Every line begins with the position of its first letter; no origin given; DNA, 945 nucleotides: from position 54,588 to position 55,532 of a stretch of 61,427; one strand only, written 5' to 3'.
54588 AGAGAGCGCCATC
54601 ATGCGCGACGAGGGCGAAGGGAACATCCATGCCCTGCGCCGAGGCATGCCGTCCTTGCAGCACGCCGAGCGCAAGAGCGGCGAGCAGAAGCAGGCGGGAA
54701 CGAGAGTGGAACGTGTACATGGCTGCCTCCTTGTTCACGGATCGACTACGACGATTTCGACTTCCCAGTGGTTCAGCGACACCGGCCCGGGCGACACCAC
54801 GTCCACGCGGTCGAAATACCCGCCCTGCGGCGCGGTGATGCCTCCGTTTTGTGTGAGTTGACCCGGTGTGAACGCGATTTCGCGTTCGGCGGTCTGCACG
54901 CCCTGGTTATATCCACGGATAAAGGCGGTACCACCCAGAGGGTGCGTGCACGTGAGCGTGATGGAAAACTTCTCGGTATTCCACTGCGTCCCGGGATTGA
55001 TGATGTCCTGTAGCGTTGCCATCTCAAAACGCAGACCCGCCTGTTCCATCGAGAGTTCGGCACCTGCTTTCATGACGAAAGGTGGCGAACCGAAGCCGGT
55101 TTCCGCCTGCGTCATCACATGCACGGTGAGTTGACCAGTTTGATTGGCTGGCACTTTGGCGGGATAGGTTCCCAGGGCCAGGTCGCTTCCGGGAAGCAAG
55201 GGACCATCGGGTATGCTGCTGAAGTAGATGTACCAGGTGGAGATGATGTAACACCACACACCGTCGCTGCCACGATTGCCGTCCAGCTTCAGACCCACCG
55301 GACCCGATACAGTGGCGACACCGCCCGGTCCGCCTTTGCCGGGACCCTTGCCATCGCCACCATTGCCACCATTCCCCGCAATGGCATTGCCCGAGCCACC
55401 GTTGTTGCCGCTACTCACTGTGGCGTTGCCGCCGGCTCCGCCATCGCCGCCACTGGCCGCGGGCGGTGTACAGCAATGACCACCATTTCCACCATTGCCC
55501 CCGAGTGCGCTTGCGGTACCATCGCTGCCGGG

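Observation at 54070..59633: Strongly signalled two-gene module: a 1632-aa multidomain protein with no T9SS tail, coupled to a small T9SS-tailed partner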

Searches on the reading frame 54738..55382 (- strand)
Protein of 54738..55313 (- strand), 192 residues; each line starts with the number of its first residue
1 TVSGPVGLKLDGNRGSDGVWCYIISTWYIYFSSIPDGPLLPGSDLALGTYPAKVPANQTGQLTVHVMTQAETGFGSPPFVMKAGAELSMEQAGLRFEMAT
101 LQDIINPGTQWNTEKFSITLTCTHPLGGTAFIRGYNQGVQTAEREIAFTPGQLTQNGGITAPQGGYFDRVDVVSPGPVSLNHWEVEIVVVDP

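Call 20: search_protein_families(library=pfam, proteins=[window:54738-55313:-], max_evalue=10)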
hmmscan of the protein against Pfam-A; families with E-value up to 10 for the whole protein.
window:54738-55313:- (192 aa): 0 families

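Call 32: find_homologous_proteins(query=A1, max_evalue=0.001)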
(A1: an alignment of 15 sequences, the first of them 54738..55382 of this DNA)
Query A1 (15 sequences) (215 aa, profile of the alignment): 4 proteins with E <= 0.001 among 8000 candidates.
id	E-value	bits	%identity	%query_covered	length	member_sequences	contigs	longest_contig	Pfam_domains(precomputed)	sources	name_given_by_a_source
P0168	6.1e-67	244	32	93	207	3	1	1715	-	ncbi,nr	ncbi:MAG: hypothetical protein HUU26_15000, partial [Gemmatimonadaceae bacterium]|nr:hypothetical pr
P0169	6.3e-54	201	29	94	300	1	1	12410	-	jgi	jgi:hypothetical protein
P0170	9.9e-51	191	35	41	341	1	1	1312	-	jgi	jgi:hypothetical protein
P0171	6.4e-41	159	32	36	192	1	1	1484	-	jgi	jgi:hypothetical protein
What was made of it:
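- Tried and rejected: Profile search with the C-terminal alignment A1 (call 32).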

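Call 35: find_related_loci(query=A2, collection=genome_contigs, flank=8000)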
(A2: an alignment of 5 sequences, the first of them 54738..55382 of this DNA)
Query A2 (215 aa) in genome_contigs; peptide patterns used: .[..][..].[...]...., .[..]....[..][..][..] (x = any residue, [..] = any of these).
599 stretches matched a pattern, but none encodes a relative of the query by tblastn (E <= 1e-3).

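Call 37: find_encoding_contigs(protein=P0169, flank=8000, max_places=3)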
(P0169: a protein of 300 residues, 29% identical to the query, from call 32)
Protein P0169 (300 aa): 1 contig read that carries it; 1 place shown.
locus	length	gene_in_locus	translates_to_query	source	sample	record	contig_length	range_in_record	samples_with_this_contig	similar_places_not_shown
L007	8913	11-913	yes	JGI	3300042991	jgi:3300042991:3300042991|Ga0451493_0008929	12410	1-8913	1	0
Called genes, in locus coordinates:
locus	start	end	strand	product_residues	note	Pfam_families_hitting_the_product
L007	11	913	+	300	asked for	-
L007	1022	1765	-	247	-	PF26621:DUF8198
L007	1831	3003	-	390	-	PF01734:Patatin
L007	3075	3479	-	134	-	-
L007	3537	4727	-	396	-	PF01553:Acyltransferase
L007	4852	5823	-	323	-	PF01370:Epimerase (faint)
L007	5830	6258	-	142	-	-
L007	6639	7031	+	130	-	PF05597:Phasin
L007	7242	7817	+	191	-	PF07879:PHB_acc_N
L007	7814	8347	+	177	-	PF09366:DUF1997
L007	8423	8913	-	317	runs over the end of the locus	PF09754:PAC2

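Call 60: find_related_loci(query=A2, collection=metagenome_contigs, flank=6000)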
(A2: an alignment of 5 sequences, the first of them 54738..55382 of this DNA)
Query A2 (215 aa) in metagenome_contigs; peptide patterns used: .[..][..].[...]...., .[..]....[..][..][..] (x = any residue, [..] = any of these).
600 stretches matched a pattern, but none encodes a relative of the query by tblastn (E <= 1e-3).
